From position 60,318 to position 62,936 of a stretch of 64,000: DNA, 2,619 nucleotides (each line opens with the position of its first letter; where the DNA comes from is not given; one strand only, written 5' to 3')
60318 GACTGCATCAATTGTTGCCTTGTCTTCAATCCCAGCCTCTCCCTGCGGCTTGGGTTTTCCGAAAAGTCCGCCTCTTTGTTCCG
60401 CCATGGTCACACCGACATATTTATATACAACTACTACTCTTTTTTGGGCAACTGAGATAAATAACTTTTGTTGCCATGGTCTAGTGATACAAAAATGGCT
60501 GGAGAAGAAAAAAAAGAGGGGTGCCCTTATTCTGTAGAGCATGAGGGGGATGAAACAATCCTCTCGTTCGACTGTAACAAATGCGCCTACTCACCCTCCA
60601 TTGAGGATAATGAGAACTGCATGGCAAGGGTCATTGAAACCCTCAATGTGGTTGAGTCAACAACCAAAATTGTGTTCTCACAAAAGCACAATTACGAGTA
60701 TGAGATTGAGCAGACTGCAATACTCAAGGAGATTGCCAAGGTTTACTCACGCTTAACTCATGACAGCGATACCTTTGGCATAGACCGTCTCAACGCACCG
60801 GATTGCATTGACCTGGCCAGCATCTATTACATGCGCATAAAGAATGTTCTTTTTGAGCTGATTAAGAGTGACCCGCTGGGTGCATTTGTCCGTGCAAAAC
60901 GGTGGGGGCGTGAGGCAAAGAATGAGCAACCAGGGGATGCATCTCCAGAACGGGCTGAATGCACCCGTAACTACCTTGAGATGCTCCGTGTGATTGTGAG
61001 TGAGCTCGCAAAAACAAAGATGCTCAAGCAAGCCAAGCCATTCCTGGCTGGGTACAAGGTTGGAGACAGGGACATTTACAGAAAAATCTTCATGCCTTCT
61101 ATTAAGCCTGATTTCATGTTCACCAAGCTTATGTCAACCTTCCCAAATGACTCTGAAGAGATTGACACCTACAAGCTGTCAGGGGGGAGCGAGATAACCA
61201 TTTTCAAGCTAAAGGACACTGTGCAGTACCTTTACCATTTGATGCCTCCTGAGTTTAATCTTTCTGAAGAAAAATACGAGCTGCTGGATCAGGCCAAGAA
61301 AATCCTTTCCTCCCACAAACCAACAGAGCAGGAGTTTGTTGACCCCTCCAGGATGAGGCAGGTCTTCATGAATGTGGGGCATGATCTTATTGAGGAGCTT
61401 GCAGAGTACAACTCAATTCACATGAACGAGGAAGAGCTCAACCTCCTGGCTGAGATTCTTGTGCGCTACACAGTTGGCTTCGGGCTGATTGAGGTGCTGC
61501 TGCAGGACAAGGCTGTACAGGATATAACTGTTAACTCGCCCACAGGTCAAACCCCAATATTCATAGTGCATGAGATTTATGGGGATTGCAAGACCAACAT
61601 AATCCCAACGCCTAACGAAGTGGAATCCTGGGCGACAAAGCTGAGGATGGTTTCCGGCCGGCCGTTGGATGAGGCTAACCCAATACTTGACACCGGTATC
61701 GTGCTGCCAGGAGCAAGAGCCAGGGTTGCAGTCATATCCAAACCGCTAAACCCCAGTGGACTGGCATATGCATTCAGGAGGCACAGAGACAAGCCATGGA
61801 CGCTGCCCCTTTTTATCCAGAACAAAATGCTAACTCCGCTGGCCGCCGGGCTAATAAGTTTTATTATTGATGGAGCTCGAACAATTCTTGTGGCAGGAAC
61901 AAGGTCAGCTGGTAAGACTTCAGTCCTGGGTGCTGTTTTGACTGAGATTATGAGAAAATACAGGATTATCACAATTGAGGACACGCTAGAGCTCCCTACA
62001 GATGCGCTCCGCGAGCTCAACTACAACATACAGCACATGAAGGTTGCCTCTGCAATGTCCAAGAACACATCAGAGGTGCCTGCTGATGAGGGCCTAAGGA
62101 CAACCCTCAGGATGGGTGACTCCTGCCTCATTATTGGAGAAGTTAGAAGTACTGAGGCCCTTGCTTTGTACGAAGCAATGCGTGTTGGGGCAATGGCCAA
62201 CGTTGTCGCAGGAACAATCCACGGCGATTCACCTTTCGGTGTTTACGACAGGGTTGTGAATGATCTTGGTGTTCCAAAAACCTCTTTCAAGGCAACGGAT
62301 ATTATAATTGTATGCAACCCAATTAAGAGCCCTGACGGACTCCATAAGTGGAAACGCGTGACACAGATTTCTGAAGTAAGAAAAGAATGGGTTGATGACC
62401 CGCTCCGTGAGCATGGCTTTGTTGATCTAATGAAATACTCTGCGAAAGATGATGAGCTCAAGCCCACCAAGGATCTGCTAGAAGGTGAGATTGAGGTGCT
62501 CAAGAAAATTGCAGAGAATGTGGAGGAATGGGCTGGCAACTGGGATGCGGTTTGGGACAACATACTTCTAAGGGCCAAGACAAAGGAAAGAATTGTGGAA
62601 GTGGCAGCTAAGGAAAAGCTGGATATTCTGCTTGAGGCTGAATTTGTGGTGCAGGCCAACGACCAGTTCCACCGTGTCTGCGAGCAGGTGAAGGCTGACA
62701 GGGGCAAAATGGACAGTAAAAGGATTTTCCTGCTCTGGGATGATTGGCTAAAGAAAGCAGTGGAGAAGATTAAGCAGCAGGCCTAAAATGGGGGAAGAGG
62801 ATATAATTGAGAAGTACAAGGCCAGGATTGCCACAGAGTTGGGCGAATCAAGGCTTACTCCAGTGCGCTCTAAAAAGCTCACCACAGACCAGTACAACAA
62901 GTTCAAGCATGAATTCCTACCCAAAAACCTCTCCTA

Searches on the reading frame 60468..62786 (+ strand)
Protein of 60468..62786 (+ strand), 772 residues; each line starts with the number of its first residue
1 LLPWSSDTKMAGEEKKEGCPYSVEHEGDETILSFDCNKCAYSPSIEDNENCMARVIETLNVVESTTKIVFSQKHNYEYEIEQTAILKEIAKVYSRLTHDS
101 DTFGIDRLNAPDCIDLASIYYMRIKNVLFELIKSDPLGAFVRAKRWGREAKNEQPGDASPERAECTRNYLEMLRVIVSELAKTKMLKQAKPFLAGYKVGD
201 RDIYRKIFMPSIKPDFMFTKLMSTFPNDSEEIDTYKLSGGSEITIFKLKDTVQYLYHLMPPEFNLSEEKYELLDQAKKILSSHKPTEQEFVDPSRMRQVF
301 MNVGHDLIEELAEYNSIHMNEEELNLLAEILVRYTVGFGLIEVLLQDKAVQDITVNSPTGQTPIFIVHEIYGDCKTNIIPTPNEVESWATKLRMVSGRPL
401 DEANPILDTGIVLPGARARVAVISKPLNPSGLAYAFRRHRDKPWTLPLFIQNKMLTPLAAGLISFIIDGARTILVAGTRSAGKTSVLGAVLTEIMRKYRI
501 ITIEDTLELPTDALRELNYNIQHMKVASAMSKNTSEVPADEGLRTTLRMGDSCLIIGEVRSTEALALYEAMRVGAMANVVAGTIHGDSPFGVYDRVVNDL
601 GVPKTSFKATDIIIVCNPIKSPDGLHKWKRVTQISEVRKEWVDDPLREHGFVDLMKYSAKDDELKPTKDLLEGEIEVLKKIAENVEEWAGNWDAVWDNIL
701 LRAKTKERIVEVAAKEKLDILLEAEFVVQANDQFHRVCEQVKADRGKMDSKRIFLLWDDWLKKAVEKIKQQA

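Call 42: search_protein_families(library=pfam, proteins=[window:60468-62786:+], max_evalue=0.00001)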
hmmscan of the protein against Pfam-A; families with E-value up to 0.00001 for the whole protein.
window:60468-62786:+ (772 aa): 1 family
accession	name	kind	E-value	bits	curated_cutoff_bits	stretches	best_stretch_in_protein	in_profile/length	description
PF00437.27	T2SSE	-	2.4e-15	56.5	24.9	1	466-610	138-268/370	Type II/IV secretion system protein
